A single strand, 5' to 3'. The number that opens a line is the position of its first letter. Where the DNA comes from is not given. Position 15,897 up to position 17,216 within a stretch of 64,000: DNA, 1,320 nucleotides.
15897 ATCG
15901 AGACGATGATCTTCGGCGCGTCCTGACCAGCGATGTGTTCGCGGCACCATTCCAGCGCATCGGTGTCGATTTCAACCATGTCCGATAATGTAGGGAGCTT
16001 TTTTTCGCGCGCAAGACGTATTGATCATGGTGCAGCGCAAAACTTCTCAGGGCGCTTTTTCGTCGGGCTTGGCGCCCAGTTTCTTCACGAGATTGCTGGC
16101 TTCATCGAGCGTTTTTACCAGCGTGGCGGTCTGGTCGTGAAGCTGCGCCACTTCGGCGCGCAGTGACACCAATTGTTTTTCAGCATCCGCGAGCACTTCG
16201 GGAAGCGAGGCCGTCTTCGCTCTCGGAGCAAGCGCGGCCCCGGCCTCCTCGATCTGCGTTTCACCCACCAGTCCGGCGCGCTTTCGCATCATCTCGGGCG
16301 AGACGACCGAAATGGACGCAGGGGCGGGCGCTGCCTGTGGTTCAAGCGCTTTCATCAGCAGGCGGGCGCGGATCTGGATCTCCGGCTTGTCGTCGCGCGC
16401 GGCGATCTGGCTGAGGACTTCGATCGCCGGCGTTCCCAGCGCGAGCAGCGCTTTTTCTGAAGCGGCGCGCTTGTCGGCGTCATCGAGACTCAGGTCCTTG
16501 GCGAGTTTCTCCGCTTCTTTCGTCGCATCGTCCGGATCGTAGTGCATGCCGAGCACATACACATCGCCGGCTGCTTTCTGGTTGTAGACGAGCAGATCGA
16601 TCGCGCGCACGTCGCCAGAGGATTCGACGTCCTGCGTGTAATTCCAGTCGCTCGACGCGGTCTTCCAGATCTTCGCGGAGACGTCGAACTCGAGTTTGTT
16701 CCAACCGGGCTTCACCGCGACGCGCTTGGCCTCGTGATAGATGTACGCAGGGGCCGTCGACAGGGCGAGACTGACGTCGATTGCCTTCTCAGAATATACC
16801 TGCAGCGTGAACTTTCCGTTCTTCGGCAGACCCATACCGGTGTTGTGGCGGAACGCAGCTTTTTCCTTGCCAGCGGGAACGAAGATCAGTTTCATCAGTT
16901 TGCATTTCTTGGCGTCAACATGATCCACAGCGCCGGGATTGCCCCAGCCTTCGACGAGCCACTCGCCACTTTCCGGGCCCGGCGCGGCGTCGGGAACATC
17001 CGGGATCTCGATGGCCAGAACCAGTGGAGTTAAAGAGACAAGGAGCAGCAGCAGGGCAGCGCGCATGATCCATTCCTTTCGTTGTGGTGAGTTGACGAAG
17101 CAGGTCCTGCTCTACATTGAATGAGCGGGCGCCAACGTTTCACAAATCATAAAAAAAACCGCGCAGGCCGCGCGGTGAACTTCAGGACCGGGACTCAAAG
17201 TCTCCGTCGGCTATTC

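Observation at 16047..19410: Three consecutive secreted proteins sharing HEAT/PBS-like linkers, two carrying a C-terminal PA-IL/LecA-like lectin domain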

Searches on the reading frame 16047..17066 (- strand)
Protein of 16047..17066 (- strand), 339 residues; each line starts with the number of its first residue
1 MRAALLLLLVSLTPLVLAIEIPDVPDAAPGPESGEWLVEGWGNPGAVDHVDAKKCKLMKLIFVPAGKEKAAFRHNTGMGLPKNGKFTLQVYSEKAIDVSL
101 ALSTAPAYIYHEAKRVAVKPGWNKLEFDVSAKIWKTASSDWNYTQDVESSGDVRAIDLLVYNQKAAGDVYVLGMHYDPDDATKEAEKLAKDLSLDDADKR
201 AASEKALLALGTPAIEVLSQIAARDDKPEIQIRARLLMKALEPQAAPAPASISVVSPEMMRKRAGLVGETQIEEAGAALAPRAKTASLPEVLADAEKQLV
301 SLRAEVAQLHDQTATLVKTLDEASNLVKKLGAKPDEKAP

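Call 3: search_protein_families(library=pfam, proteins=[window:16047-17066:-], max_evalue=1)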
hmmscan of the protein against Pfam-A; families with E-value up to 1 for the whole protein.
window:16047-17066:- (339 aa): 0 families

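Call 4: search_protein_families(library=ncbifam, proteins=[window:16047-17066:-], max_evalue=1)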
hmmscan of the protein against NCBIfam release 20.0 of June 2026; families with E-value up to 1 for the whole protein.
window:16047-17066:- (339 aa): 1 family
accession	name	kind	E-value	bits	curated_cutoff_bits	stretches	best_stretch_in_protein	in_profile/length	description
NF011253.0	PRK14659.1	equivalog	0.11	13.1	156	1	85-124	25-64/123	holo-[acyl-carrier-protein] synthase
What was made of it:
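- Tried and rejected: Pfam and NCBIfam scans of the three proteins gave nothing usable (calls 3, 4).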

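Call 25: find_homologous_proteins(query=window:16047-17066:-)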
Query window:16047-17066:- (339 aa): 8 proteins with E <= 0.001 among 8000 candidates.
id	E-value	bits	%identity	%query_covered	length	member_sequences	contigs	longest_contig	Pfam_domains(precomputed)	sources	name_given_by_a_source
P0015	1.7e-213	726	100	100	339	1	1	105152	-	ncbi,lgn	-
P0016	5.8e-176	602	84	100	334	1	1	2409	-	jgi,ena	-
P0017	2.5e-154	531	75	100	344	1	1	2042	-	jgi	-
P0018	1.6e-115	404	59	97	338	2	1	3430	-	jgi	jgi:hypothetical protein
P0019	2.3e-93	331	49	97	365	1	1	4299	-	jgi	jgi:hypothetical protein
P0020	3.3e-92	327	49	100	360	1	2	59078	-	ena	-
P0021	8.6e-62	227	51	61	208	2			-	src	-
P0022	2.7e-58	216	41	83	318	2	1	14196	PF13646.13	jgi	-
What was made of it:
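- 16047..17066 (-): pC, 339 aa, a separate secreted protein. Order of domains: CBM-like beta-sandwich (aa 34-178), HEAT/PBS-like segment (aa 181-241), disordered linker, long C-terminal helix (aa 288-331). Homolog P0022 carries Pfam HEAT_2 (call 25).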

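Call 28: search_solved_structures(query=A3, max_evalue=10, show_alignments=1)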
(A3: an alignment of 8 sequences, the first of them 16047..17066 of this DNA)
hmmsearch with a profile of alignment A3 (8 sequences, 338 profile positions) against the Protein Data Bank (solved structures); distinct sequences matched with E-value up to 10: 21.
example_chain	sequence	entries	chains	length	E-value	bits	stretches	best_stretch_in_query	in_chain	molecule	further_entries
4xl5_C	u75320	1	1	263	0.038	16.2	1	183-254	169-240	bGFP-A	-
3m9h_A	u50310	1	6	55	0.043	16.1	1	271-308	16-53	Proteasome-associated ATPase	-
3m91_A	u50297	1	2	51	0.05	15.9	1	273-308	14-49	Proteasome-associated ATPase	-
3m9b_A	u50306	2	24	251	0.069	15.4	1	257-309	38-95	Proteasome-associated ATPase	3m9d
8aw4_A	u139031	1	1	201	0.1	14.8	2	183-243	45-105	ALPHAREP bB-E3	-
5dcq_A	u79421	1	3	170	0.15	14.3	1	183-250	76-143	artificial repeat proteins (alphaREP3)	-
9sah_A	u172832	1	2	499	0.15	14.3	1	183-248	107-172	E4-NB2 synthetic fusion protein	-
7ljf_A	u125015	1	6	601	0.2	13.9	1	258-309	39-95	AAA ATPase forming ring-shaped complexes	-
7px9_A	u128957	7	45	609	0.21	13.8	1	258-309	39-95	AAA ATPase forming ring-shaped complexes | Proteasome-associated ATPase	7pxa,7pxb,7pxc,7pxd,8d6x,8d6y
9t1m_A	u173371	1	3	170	0.22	13.7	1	183-253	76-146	Alpha Rep E4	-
6gx7_E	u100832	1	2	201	0.34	13.1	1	183-253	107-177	iiiA5 ALPHAREP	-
6gwc_C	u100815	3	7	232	0.46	12.7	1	183-249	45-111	iE5 ALPHAREP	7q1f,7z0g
2w91_A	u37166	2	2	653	0.64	12.2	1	74-137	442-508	ENDO-BETA-N-ACETYLGLUCOSAMINIDASE D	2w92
6gwd_G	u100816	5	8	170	0.69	12.1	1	183-261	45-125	iiH5 ALPHAREP | iih5 Alpha Repeating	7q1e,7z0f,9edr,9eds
4xvp_D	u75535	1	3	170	0.75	12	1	183-253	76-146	BGFP-C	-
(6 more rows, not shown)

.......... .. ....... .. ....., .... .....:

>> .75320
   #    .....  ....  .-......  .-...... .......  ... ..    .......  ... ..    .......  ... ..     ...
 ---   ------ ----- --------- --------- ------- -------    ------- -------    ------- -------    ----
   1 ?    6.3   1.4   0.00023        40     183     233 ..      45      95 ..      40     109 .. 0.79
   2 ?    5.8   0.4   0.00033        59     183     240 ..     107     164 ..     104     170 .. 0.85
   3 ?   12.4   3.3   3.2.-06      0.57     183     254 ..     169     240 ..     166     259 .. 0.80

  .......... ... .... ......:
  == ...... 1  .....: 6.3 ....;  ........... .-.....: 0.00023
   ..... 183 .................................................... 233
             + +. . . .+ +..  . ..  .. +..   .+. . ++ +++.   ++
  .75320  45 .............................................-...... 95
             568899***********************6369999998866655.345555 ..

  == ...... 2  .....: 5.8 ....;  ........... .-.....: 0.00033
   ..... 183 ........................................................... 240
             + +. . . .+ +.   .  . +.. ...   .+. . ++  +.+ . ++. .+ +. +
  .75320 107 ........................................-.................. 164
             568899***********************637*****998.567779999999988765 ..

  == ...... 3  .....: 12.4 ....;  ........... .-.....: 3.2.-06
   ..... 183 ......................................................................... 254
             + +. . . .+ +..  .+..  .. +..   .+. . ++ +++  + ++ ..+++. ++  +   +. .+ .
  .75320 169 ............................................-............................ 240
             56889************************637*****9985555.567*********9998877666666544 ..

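Call 37: predict_structure(alignment_id=A3)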
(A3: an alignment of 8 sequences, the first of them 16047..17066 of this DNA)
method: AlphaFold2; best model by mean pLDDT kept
length: 339 residues; sequences in the alignment: 8
mean_pLDDT: 64.0   pTM: 0.42
mean pLDDT of the five models: 64.0, 63.0, 61.8, 56.0, 55.4
residues with pLDDT >= 90: 7; 70-90: 162; 50-70: 59; < 50: 111
segments of 3 or more residues with pLDDT < 50: 1-22, 24-51, 64-75, 139-141, 244-285, 335-338
pLDDT, mean of each block of 10 residues (from residue 1): 45 35 44 40 36 60 46 52 79 85 68 87 86 59 62 76 73 70 80 88 87 80 83 87 48 31 32 28 54 80 84 84 79 49
secondary structure, 60 per line:
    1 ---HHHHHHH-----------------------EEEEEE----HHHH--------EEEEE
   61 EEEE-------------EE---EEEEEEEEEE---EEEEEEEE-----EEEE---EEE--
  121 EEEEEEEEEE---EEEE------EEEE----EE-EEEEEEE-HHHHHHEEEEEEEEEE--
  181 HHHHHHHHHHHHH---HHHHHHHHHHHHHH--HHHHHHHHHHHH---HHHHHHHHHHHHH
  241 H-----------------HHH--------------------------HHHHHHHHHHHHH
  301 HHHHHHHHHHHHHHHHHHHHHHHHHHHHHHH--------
elements in order: H4-10 E34-39 H44-47 E56-64 E83-92 E96-103 E109-112 E116-118 E121-130 E134-137 E144-147 E155-161 H163-168 E169-178 H181-193 H197-210 H213-224 H228-241 H288-331
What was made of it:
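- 16047..17066 (-): AF2 model with pLDDT 64 (call 37).
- On Carbohydrate-binding module (beta-sandwich CBM4/22/35-like), for pC aa 34-178: The model is only moderately confident (pLDDT 64, with parts of the domain below 50; call 37).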

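Call 59: find_encoding_contigs(protein=P0020, flank=7000, max_places=2)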
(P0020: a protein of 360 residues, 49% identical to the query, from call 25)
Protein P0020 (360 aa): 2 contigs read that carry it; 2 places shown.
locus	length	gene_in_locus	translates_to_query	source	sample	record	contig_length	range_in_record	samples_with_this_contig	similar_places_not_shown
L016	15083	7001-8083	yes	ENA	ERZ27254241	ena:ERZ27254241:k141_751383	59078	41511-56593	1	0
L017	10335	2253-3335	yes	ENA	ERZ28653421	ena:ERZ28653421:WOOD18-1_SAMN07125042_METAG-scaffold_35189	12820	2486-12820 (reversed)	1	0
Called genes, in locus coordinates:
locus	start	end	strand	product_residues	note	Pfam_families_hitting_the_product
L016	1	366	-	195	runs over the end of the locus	-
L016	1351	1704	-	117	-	PF18480:DUF5615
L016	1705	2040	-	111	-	PF04255:DUF433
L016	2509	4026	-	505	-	PF01564:Spermine_synth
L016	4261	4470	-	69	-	PF03994:DUF350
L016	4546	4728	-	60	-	-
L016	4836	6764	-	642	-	PF21344:Zn_ribbon_LysW (faint), PF13785:DUF4178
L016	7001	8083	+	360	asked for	-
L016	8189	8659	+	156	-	-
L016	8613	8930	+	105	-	-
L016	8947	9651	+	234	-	PF12796:Ank_2, PF00023:Ank (weak), PF13637:Ank_4, PF12796:Ank_2, PF13637:Ank_4, PF13857:Ank_5 (weak), PF00023:Ank, PF13606:Ank_3 (weak), +1 more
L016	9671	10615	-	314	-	-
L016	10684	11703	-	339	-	PF08545:ACP_syn_III (weak), PF08541:ACP_syn_III_C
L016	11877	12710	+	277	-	PF04951:Peptidase_M55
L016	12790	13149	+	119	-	PF00111:Fer2 (weak)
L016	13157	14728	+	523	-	PF01595:CNNM, PF00571:CBS (weak), PF03471:CorC_HlyC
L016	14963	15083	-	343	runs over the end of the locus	PF04055:Radical_SAM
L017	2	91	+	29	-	?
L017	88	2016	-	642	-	PF21344:Zn_ribbon_LysW (faint), PF13785:DUF4178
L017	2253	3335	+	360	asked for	-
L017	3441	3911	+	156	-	-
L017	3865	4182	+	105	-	-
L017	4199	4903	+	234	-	PF12796:Ank_2, PF00023:Ank (weak), PF13637:Ank_4, PF12796:Ank_2, PF13637:Ank_4, PF13857:Ank_5 (weak), PF00023:Ank, PF13606:Ank_3 (weak), +1 more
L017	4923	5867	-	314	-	-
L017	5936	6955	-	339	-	PF08545:ACP_syn_III (weak), PF08541:ACP_syn_III_C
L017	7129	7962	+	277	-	PF04951:Peptidase_M55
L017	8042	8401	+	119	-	PF00111:Fer2 (weak)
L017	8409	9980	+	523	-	PF01595:CNNM, PF00571:CBS (weak), PF03471:CorC_HlyC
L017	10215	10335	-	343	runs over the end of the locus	PF04055:Radical_SAM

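Call 60: find_encoding_contigs(protein=P0022, flank=7000, max_places=2)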
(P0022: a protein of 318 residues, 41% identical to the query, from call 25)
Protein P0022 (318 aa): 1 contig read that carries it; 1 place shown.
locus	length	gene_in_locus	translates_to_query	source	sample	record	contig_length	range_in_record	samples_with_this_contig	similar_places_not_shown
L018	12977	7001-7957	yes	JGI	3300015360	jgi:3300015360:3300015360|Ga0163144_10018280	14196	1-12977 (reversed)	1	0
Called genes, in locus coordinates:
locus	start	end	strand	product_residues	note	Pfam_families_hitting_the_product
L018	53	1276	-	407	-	PF00155:Aminotran_1_2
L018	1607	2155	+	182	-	PF07638:Sigma70_ECF, PF04542:Sigma70_r2, PF08281:Sigma70_r4_2 (weak)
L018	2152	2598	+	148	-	-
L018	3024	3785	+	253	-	PF00731:AIRC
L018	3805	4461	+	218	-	PF01081:Aldolase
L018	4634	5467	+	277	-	PF01256:Carb_kinase, PF02110:HK (weak)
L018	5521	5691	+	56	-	-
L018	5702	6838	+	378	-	PF00676:E1_dh, PF02775:TPP_enzyme_C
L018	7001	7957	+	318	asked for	PF13646:HEAT_2 (weak)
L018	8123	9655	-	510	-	PF00370:FGGY_N, PF02782:FGGY_C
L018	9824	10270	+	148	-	PF03473:MOSC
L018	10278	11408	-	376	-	-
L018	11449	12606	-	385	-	PF00266:Aminotran_5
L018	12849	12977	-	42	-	?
